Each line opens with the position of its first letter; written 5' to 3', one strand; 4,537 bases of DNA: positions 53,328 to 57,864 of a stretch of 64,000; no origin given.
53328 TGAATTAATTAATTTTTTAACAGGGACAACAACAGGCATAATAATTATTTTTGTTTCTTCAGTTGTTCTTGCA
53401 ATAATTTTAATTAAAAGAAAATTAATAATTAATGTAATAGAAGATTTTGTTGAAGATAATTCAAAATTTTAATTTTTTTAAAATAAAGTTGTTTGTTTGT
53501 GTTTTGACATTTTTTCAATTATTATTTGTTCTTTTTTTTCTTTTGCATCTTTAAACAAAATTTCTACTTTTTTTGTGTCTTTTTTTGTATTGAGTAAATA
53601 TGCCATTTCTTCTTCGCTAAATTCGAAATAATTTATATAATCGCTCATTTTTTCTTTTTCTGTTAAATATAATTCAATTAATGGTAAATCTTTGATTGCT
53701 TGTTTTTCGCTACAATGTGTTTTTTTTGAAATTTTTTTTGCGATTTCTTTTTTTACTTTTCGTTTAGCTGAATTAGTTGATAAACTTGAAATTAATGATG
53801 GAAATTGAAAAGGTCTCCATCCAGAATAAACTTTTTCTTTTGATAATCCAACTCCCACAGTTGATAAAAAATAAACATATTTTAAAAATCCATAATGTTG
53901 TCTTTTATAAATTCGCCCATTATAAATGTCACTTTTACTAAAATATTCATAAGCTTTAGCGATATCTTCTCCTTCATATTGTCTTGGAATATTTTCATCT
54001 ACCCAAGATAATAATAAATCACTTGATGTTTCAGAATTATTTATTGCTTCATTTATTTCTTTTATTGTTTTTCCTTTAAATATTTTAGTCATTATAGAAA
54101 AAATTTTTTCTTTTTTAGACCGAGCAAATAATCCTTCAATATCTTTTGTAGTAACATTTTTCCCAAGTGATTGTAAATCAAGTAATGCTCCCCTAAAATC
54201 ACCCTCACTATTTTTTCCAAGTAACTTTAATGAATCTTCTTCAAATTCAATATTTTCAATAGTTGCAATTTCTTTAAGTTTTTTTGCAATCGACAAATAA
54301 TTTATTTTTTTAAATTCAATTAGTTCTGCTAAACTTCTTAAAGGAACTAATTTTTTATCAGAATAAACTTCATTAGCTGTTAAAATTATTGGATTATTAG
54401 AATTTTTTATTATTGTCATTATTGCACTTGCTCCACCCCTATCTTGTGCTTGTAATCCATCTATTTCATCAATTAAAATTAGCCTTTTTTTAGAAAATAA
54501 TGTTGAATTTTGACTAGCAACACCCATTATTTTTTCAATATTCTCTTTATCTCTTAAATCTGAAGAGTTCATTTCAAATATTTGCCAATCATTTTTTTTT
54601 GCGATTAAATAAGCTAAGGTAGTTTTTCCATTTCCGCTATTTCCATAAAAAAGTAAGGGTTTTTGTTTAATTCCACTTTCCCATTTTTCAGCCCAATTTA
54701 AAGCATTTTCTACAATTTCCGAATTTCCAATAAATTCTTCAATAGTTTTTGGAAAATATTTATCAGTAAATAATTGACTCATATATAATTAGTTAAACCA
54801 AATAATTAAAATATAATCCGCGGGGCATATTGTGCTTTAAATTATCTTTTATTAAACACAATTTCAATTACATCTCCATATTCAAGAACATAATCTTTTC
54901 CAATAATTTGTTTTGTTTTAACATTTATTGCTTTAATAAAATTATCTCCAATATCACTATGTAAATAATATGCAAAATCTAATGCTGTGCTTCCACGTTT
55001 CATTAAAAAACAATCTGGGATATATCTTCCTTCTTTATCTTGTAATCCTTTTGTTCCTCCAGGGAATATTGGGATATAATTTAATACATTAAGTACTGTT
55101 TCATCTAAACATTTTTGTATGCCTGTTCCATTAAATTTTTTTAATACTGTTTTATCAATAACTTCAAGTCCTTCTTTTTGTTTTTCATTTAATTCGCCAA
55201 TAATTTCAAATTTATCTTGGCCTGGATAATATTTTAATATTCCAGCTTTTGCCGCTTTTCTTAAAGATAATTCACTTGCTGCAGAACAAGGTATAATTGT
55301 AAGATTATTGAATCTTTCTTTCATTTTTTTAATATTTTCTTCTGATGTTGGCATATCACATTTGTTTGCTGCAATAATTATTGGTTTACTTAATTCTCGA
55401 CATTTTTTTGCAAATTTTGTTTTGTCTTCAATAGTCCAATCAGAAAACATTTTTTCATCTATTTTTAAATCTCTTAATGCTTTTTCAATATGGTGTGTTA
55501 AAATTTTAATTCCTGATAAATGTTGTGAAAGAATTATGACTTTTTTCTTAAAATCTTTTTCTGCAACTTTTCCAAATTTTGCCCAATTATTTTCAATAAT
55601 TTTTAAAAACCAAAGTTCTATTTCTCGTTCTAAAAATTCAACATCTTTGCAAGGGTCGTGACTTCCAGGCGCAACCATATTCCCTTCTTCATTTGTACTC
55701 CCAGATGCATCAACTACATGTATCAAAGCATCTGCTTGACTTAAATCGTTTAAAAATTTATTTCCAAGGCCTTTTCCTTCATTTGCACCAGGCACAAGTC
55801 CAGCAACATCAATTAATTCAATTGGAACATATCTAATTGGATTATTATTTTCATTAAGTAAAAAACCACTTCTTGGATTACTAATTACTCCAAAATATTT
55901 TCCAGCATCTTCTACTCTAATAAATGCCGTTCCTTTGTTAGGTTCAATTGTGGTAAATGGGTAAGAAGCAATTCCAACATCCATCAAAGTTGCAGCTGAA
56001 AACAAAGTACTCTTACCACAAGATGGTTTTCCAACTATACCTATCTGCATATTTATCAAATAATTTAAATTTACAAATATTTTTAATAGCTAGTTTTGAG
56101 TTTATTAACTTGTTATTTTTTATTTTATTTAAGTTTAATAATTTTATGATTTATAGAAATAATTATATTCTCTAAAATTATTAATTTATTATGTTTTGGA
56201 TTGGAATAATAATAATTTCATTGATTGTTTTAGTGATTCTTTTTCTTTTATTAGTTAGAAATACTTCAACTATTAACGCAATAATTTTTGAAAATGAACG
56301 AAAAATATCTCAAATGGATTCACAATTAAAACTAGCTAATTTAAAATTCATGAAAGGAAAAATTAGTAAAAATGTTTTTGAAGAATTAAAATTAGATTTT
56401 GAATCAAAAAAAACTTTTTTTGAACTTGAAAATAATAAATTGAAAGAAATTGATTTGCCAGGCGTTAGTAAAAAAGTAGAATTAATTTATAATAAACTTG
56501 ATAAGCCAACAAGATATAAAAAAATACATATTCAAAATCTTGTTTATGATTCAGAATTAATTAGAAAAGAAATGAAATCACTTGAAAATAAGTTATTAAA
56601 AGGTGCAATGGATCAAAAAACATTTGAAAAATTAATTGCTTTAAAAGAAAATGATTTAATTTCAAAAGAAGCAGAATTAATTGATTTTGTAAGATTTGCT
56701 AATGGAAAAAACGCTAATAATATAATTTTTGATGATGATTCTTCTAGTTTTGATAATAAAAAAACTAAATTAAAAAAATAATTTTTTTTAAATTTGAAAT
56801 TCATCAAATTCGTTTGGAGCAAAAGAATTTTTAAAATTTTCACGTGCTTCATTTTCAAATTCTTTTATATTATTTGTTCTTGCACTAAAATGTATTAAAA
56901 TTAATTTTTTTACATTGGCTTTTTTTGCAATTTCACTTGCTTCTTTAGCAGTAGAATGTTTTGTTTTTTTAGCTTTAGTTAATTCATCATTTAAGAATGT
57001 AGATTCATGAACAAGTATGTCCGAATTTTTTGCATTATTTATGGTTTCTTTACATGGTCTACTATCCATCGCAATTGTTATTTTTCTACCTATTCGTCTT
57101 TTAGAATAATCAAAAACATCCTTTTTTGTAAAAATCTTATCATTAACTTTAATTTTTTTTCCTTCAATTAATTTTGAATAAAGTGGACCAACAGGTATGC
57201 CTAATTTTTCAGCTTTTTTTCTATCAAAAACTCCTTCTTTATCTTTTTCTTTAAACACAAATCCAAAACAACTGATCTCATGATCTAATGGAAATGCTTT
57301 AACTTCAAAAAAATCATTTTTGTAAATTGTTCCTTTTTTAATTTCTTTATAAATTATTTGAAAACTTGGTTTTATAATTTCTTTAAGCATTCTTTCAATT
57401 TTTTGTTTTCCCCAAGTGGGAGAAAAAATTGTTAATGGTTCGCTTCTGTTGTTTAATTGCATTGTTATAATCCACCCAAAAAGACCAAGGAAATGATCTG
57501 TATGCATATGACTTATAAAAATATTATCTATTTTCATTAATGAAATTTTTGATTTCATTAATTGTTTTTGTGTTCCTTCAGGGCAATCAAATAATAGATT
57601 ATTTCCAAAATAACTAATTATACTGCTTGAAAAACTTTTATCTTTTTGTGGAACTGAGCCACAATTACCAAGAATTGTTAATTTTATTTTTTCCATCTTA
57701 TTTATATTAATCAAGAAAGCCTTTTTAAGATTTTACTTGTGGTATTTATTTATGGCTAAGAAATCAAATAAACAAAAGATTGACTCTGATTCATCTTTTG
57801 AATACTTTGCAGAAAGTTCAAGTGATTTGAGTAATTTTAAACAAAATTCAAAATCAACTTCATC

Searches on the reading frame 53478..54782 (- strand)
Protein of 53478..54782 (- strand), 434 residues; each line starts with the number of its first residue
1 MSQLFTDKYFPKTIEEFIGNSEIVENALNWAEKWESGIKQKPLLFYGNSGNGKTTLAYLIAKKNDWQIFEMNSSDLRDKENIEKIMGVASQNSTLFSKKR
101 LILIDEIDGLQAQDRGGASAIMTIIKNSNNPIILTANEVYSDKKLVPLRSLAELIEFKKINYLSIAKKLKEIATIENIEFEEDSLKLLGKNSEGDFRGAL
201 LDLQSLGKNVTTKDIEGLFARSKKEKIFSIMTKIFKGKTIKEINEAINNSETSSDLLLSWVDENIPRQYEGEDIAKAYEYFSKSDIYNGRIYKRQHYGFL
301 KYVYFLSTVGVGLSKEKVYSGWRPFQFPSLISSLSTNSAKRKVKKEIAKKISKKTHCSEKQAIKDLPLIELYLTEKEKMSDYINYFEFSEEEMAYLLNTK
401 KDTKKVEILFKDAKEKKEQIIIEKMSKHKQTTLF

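Call 86: search_protein_families(library=pfam, proteins=[window:53478-54782:-], max_evalue=0.001)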
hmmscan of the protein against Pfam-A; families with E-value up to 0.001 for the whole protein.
window:53478-54782:- (434 aa): 8 families
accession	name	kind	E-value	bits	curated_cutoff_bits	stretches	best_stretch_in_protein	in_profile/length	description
PF00004.35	AAA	-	2.9e-14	54.1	21.2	1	43-140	1-112/131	ATPase family associated with various cellular activities (AAA)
PF21960.2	RCF1-5-like_lid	-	2.6e-06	27.7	27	1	168-205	2-40/43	RCF1/5-like, AAA+ ATPase lid domain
PF01695.23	IstB_IS21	-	7.2e-06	26.1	24.1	1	41-140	93-196/238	IstB-like ATP binding protein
PF05496.18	RuvB_N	-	1.1e-05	25.7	27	1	11-111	3-97/159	Holliday junction DNA helicase RuvB P-loop domain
PF08519.17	RFC1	-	1.2e-05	25.9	23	1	282-370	2-89/158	Replication factor RFC1 C terminal domain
PF13173.12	AAA_14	-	4.7e-05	23.8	27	1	40-111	2-75/129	AAA domain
PF22608.2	DNAX_ATPase_lid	-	6.2e-05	23.1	27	1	165-200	2-37/49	DNA polymerase III clamp loader subunit, ATPase lid domain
PF00005.33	ABC_tran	-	0.00074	20.6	25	0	44-100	15-75/137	ABC transporter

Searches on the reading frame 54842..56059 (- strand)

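Call 86: search_protein_families(library=pfam, proteins=[window:54842-56059:-], max_evalue=0.001)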
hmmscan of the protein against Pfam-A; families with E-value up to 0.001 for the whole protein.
window:54842-56059:- (405 aa): 5 families
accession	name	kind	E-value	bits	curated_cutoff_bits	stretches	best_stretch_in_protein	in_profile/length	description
PF08438.16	YGR210-like_G4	-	1.6e-33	115.8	24.7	1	230-333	1-105/108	Obg-like GTPase YGR210-like, G4 motif-containing domain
PF01926.29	MMR_HSR1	-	7.2e-17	62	21.9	1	5-123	1-91/113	50S ribosome-binding GTPase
PF02824.27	TGS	-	9.2e-12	45.3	22.2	1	353-401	13-59/60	TGS domain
PF02421.24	FeoB_N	-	1.9e-07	31.2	27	1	5-45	2-42/156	Ferrous iron transport protein B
PF00009.33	GTP_EFTU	-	0.00019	21.5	26.5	0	216-287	113-151/188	Elongation factor Tu GTP binding domain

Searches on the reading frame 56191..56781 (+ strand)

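Call 86: search_protein_families(library=pfam, proteins=[window:56191-56781:+], max_evalue=0.001)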
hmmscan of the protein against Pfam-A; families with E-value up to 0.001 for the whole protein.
window:56191-56781:+ (196 aa): 1 family
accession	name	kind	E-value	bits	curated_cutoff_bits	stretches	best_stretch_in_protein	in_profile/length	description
PF05120.17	GvpG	-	0.00018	22.1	30.6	0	118-147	27-56/67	Gas vesicle protein G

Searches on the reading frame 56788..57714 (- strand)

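Call 86: search_protein_families(library=pfam, proteins=[window:56788-57714:-], max_evalue=0.001)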
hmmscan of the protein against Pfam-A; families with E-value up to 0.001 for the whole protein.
window:56788-57714:- (308 aa): 3 families
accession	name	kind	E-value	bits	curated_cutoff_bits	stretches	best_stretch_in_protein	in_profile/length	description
PF12706.13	Lactamase_B_2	-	1.4e-12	48.1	27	2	38-155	1-131/200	Beta-lactamase superfamily domain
PF13691.12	Lactamase_B_4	-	6.7e-07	29.3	27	1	41-73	25-59/63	tRNase Z endonuclease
PF00753.33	Lactamase_B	-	2.9e-05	24.5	22.7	1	37-114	15-96/196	Metallo-beta-lactamase superfamily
